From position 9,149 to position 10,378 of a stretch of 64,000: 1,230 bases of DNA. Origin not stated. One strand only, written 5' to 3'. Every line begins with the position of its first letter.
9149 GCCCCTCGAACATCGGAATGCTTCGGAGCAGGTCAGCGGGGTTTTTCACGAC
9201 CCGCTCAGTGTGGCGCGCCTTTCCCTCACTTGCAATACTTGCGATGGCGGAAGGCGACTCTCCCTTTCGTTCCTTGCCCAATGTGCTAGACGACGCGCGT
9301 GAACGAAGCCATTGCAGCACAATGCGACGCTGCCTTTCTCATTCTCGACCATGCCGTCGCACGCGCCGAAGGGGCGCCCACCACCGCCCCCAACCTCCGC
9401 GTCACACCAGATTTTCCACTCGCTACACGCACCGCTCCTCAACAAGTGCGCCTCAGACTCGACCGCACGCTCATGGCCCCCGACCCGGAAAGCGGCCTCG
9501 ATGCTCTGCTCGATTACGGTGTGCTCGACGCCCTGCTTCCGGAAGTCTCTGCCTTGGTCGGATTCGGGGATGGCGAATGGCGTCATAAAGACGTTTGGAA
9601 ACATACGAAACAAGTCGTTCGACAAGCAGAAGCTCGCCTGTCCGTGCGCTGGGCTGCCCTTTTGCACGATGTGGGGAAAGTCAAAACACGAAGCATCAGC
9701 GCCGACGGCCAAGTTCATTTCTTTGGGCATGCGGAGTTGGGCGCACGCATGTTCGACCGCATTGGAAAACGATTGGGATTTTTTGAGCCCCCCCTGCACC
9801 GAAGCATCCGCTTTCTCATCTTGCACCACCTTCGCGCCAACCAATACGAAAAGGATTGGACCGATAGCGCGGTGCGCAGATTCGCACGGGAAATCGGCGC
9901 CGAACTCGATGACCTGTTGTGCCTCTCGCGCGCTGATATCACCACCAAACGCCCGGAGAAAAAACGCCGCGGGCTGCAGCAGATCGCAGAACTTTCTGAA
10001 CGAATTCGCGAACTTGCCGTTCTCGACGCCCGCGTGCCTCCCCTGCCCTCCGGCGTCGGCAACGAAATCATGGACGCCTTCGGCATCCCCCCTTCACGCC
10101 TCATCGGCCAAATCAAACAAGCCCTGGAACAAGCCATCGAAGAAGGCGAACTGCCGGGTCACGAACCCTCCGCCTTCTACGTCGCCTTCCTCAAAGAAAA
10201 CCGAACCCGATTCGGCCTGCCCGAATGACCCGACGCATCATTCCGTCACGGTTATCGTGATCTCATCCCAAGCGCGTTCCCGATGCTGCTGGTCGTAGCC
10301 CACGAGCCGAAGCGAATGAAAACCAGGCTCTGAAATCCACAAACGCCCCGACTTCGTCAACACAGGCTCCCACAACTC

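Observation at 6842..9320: Tandem cyclic-nucleotide-sensing proteins: PP2C phosphatase::cNMP fusion next to cNMP::DUF1003 membrane protein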

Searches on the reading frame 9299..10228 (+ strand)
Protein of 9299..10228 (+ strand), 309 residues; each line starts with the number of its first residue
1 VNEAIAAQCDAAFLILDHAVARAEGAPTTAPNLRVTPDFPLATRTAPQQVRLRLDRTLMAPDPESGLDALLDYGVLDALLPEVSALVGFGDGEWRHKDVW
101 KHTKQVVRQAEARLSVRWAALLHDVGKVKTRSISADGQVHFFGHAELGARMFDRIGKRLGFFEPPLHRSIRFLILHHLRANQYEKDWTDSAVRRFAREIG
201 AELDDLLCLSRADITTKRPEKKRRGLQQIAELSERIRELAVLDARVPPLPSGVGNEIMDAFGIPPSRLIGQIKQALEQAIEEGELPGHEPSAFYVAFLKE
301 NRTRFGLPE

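Call 3: search_protein_families(library=pfam, proteins=[window:9299-10228:+], max_evalue=0.01)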
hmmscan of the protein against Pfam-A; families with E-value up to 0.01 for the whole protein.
window:9299-10228:+ (309 aa): 2 families
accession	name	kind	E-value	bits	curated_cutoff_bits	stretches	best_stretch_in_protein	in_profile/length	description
PF01966.28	HD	-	6.8e-10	39.7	22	1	111-213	16-111/116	HD domain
PF12627.12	PolyA_pol_RNAbd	-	0.00082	19.5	22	1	54-84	31-61/64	Probable RNA and SrmB- binding site of polymerase A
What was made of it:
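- Checked: The divergent ORF 9299-10228 has an HD domain, 6.8e-10 (call 3).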

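Call 4: search_protein_families(library=ncbifam, proteins=[window:9299-10228:+], max_evalue=0.01)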
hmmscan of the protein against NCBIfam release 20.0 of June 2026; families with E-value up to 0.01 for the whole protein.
window:9299-10228:+ (309 aa): 7 families
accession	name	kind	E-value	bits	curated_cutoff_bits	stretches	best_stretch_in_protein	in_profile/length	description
TIGR02692.1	tRNA_CCA_actino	equivalog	5.6e-47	160.5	438.8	1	46-285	206-452/466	CCA tRNA nucleotidyltransferase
NF008137.0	PRK10885.1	equivalog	2.2e-11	43.2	451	1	47-159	174-288/409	multifunctional CCA addition/repair protein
TIGR00277.1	HDIG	domain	1.8e-09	37.3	27.6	1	99-157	5-70/84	HDIG domain-containing metalloprotein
NF002895.0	PRK03381.1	equivalog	3e-06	25.6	631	1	119-251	449-574/782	[protein-PII] uridylyltransferase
NF003467.0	PRK05092.1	equivalog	1.7e-05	22.8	959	1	96-216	522-635/940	[protein-PII] uridylyltransferase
TIGR01693.1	UTase_glnD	equivalog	3.2e-05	22.4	519.4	1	104-219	456-564/850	[protein-PII] uridylyltransferase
TIGR01596.1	cas3_HD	equivalog_domain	0.00052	20.1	43.45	1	111-234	28-156/178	CRISPR-associated endonuclease Cas3''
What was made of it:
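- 9299..10228 (+): Divergent HD/HDIG gene. It resembles the C-terminal half of class II CCA/A-adding enzymes and has no nucleotidyltransferase head. It is a neighbour only within the sub-clade. HD 6.8e-10 (call 3); TIGR02692 positions 206-452 of 466 (call 4).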

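Call 74: search_solved_structures(query=window:9299-10228:+, max_evalue=0.001, show_alignments=0)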
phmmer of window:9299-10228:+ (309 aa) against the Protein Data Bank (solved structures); distinct sequences matched with E-value up to 0.001: 4.
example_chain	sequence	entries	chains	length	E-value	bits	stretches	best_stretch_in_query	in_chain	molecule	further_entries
3wfo_A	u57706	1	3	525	3.6e-18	69.3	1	116-293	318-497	Poly A polymerase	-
3wfp_A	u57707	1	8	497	4.7e-11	45.9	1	116-233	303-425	Poly A polymerase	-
3wfr_E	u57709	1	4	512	5.2e-11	45.8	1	116-233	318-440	Poly A polymerase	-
3wfq_E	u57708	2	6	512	5.2e-11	45.8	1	116-233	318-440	Poly A polymerase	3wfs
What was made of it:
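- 9299..10228 (+): Matches 3wfo residues 318-497 (call 74).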

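Call 75: search_protein_families(library=padloc, proteins=[window:9299-10228:+], max_evalue=0.001)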
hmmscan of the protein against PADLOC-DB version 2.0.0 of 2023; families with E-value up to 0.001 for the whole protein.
window:9299-10228:+ (309 aa): 3 families
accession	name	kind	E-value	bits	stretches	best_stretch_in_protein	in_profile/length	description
PDLC01254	Cas3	-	1.3e-06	26.7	1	99-205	16-116/164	CAS-I; effector_G3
PDLC00940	Cas3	-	0.00014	20.1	1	111-234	28-156/178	CRISPR-associated endonuclease Cas3-HD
PDLC01767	Cas3e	-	0.00024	17.7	1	106-197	59-134/680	-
